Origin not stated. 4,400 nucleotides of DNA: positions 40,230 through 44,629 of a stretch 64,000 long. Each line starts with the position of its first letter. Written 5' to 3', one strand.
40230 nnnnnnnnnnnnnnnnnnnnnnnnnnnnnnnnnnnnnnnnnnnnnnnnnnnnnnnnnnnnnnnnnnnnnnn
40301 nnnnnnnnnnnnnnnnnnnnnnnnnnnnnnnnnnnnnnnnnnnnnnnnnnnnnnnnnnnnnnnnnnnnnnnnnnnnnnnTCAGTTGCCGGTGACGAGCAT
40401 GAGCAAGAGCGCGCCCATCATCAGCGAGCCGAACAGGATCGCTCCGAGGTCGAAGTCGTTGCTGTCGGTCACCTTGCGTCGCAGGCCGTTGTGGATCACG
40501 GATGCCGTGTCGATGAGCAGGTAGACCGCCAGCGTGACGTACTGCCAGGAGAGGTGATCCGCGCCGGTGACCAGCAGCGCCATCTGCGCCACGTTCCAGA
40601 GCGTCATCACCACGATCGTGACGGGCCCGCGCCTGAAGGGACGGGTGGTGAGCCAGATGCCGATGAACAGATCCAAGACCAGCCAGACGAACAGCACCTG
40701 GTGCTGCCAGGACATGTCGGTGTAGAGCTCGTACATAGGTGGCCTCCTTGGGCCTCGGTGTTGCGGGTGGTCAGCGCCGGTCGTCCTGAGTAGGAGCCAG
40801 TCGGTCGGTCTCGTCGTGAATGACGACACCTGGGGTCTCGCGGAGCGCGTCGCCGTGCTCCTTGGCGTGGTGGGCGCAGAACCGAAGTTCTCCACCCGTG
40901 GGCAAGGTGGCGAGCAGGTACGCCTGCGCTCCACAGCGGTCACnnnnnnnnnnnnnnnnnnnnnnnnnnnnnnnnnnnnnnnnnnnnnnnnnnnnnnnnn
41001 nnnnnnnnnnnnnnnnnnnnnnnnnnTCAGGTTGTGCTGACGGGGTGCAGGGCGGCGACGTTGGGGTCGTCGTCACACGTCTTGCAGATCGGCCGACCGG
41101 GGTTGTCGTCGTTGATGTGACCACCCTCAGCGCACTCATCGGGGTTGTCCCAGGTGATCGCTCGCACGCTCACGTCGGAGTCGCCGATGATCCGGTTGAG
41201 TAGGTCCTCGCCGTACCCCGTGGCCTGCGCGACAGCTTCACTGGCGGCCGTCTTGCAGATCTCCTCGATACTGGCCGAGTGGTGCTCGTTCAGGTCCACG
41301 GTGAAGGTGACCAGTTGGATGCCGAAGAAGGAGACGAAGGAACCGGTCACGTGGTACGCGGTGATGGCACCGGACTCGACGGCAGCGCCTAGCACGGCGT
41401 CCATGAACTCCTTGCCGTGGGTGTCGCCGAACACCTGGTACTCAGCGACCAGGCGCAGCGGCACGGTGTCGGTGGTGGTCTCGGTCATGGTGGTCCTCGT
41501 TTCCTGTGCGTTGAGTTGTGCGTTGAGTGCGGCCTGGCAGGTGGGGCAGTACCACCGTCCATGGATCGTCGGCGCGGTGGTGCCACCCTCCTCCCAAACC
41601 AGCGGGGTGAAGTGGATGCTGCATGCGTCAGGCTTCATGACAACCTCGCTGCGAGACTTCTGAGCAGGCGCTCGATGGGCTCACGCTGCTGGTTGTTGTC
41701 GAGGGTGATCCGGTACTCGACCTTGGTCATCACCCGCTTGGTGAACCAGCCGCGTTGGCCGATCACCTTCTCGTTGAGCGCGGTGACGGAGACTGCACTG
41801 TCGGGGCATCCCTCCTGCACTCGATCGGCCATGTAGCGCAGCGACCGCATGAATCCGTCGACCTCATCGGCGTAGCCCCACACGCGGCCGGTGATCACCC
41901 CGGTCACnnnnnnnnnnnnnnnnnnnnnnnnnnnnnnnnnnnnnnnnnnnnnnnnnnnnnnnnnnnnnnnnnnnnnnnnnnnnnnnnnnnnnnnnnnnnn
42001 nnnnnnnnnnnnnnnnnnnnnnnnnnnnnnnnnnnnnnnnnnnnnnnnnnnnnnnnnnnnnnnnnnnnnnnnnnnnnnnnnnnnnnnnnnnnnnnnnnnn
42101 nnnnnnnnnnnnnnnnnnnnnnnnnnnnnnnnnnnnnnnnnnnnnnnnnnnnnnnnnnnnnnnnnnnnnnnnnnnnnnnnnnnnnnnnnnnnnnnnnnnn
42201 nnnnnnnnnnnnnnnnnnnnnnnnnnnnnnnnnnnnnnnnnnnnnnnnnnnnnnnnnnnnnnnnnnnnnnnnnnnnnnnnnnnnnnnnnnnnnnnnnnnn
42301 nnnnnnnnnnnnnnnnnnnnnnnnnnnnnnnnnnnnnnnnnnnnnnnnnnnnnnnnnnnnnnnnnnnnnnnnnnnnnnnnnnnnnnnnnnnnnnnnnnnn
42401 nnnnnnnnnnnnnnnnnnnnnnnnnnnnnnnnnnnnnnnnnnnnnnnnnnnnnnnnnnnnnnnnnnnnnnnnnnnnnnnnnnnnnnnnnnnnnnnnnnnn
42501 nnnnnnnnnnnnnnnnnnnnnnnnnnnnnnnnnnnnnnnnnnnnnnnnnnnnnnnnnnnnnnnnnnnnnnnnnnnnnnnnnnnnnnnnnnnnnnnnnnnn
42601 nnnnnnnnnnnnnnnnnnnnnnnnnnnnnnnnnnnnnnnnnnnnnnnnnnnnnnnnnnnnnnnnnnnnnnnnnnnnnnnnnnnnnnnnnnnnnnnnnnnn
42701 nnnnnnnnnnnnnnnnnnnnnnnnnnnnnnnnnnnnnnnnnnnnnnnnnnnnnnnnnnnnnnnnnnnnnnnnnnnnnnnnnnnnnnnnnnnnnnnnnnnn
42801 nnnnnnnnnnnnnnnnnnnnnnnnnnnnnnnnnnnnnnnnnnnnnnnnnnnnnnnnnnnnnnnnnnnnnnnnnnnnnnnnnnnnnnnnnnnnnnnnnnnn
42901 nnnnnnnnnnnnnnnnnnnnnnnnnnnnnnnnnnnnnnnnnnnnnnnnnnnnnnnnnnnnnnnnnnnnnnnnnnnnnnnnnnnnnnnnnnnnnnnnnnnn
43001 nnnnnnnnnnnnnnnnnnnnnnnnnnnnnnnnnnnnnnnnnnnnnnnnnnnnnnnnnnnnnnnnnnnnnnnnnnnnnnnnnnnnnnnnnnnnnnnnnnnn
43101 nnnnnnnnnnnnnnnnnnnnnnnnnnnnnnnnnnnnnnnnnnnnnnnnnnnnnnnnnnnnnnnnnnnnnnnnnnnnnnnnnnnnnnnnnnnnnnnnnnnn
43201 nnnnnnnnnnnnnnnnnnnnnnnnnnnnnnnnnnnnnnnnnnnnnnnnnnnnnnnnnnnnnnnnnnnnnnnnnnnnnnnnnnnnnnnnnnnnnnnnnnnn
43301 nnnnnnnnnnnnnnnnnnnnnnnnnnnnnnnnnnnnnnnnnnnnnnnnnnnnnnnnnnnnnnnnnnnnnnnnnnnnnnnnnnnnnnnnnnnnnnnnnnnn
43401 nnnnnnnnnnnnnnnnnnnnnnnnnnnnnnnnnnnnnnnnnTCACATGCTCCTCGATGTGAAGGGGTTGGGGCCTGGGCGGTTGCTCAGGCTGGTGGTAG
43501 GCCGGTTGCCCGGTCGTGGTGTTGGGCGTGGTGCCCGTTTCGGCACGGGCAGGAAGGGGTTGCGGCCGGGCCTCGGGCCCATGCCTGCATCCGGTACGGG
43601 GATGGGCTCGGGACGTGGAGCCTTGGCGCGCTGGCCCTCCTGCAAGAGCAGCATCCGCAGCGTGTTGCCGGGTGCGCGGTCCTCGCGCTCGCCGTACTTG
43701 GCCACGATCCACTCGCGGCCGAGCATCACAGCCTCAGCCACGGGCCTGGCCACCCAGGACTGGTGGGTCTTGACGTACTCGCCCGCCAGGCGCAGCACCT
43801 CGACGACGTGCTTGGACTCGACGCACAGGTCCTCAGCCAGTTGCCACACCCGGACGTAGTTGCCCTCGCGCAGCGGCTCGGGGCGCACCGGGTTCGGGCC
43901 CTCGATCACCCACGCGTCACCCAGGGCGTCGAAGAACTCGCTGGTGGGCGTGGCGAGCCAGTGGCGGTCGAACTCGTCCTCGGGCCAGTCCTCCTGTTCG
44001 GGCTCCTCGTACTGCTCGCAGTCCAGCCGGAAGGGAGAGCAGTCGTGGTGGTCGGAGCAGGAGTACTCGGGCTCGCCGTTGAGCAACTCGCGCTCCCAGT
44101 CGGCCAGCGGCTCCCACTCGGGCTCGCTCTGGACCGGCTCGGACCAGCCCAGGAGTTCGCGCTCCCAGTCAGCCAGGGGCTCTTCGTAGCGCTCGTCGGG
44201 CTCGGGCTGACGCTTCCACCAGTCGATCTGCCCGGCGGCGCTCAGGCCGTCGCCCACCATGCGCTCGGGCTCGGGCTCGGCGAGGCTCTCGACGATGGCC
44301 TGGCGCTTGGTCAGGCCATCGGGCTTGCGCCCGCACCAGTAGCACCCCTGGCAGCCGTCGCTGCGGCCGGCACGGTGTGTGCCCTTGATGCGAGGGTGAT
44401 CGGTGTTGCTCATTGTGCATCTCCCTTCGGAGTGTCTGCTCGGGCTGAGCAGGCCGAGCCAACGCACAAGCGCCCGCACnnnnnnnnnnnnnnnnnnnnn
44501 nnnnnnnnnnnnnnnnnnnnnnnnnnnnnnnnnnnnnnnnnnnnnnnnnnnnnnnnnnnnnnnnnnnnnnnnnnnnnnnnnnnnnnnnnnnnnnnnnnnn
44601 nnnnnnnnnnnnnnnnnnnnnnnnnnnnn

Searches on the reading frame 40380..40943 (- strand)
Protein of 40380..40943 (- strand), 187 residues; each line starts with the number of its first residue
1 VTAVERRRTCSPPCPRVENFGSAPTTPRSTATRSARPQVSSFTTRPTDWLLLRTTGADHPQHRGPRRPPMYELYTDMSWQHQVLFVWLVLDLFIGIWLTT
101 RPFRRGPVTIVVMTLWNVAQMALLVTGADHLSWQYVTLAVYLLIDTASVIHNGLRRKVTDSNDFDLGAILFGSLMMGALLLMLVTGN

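Call 103: search_protein_families(library=pfam, proteins=[window:40380-40943:-], max_evalue=0.5)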
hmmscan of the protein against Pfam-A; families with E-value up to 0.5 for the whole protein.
window:40380-40943:- (187 aa): 1 family
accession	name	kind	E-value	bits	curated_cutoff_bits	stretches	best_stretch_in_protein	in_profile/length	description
PF07296.16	TraP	-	0.069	12.8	25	1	71-113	109-155/202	TraP protein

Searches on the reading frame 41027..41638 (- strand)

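Call 103: search_protein_families(library=pfam, proteins=[window:41027-41638:-], max_evalue=0.5)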
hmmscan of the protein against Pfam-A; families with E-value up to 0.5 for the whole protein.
window:41027-41638:- (203 aa): 2 families
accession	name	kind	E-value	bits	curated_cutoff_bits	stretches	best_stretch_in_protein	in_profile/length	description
PF23546.1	Zn_ribbon_TOP3B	-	0.095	12.8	27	0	27-38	24-35/40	DNA topoisomerase 3-beta zinc ribbon domain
PF14803.11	Zn_ribbon_Nudix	-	0.2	12.1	25.6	0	176-189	16-29/34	Nudix N-terminal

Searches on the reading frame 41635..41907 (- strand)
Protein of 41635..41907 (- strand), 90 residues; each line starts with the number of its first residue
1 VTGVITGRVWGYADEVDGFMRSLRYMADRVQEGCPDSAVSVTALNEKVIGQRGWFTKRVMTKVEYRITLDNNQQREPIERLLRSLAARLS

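Call 103: search_protein_families(library=pfam, proteins=[window:41635-41907:-], max_evalue=0.5)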
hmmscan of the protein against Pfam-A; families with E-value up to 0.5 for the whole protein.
window:41635-41907:- (90 aa): 1 family
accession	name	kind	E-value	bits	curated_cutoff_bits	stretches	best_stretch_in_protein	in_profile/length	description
PF23721.1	DUF7162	-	0.19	12.3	27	0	5-54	15-69/80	Family of unknown function (DUF7162)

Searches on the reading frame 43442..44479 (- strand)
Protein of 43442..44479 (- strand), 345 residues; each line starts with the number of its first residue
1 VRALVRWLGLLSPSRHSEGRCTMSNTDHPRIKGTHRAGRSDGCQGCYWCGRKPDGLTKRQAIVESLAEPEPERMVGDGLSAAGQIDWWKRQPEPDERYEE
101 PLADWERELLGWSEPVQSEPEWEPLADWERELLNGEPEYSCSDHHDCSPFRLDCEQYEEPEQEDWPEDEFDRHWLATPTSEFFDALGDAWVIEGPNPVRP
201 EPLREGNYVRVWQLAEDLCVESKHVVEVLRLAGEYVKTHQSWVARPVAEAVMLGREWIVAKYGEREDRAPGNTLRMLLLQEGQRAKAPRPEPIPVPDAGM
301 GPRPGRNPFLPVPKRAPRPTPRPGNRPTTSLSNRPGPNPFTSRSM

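Call 22: search_protein_families(library=pfam, proteins=[window:43442-44479:-], max_evalue=0.01)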
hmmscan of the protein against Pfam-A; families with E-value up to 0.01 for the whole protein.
window:43442-44479:- (345 aa): 0 families

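Call 23: search_protein_families(library=phrogs, proteins=[window:43442-44479:-], max_evalue=0.001)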
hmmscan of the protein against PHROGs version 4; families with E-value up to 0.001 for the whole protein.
window:43442-44479:- (345 aa): 1 family
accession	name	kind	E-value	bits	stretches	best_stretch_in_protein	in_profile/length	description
phrog_23113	-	unknown function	0.00014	23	0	121-135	61-75/90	-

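Call 98: search_protein_families(library=ncbifam, proteins=[window:43442-44479:-], max_evalue=0.001)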
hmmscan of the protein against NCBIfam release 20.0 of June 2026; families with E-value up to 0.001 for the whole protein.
window:43442-44479:- (345 aa): 0 families
